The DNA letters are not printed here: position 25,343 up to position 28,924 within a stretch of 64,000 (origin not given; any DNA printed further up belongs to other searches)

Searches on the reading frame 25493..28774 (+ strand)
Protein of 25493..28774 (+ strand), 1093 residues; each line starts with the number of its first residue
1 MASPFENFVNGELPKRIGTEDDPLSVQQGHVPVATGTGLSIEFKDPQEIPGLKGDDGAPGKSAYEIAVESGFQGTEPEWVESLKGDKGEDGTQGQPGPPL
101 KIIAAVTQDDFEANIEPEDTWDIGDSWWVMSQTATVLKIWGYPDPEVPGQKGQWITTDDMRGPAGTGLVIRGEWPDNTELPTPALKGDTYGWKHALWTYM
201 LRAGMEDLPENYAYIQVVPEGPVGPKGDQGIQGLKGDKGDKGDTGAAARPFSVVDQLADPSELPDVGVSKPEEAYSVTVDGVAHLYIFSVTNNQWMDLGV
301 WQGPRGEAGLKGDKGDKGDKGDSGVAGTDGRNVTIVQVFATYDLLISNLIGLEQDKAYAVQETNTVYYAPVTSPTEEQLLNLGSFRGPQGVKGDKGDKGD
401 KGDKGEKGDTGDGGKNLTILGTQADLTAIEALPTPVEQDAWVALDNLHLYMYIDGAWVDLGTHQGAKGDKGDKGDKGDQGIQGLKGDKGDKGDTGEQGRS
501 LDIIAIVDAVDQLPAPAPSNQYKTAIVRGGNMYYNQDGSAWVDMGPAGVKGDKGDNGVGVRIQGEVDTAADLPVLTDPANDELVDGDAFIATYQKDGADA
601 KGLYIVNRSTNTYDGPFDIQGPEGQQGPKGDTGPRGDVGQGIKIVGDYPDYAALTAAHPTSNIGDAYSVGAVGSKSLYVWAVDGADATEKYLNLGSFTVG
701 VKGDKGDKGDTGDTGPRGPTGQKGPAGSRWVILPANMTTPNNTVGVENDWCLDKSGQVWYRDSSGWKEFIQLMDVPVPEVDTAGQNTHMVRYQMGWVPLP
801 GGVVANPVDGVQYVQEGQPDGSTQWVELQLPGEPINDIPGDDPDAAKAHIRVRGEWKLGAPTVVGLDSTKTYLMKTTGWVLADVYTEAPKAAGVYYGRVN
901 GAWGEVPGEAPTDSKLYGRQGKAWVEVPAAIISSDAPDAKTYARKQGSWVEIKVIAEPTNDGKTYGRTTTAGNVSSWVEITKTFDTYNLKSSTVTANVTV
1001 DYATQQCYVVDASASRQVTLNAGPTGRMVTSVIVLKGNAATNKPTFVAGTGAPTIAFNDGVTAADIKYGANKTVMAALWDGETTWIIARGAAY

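Call 10: search_protein_families(library=phrogs, proteins=[window:25493-28774:+], max_evalue=0.001)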
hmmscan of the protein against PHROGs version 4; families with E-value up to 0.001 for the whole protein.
window:25493-28774:+ (1093 aa): 54 families (the best 25 are shown)
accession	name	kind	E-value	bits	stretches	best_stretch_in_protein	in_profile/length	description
phrog_3904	-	tail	3.3e-214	715.4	4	392-829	603-981/1086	tail fiber protein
phrog_819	-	tail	5.9e-51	174.7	4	387-499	565-667/1024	tail protein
phrog_35286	-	unknown function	1.4e-44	153.7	4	391-483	215-302/750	-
phrog_15437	-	tail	3.1e-41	142.7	5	655-772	403-507/656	tail fiber protein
phrog_4440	-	tail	7.3e-36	125.2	5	537-718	164-305/410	tail fiber protein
phrog_5073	-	tail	1.6e-35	124.1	4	302-558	180-361/519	tail fiber protein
phrog_6320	-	tail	3.5e-30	106.4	2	387-639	137-326/745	tail fiber protein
phrog_1658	-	unknown function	1.2e-27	98.2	3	220-333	57-118/239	-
phrog_10972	-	tail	1.3e-26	94.9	4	699-727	159-187/343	tail fiber protein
phrog_13892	-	tail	1.4e-24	88.1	3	449-559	30-145/676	minor tail protein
phrog_25888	-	unknown function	2.9e-24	86.9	1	375-436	233-294/325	-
phrog_4978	-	tail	9.1e-23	81.9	3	479-557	701-775/797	tail protein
phrog_366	-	tail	3.4e-21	77.2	2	389-639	149-339/474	tail fiber protein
phrog_14726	-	tail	2.9e-20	73.5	2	59-247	123-218/537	tail fiber protein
phrog_25979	-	unknown function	2.7e-16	60.4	2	51-97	171-217/521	-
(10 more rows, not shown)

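Call 29: search_protein_families(library=pfam, proteins=[window:25493-28774:+], max_evalue=0.01)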
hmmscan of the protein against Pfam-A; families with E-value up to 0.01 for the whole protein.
window:25493-28774:+ (1093 aa): 1 family
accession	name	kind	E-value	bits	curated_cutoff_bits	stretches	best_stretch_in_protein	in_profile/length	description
PF01391.23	Collagen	-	6.3e-22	77.6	27.2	4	700-727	19-46/60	Collagen triple helix repeat (20 copies)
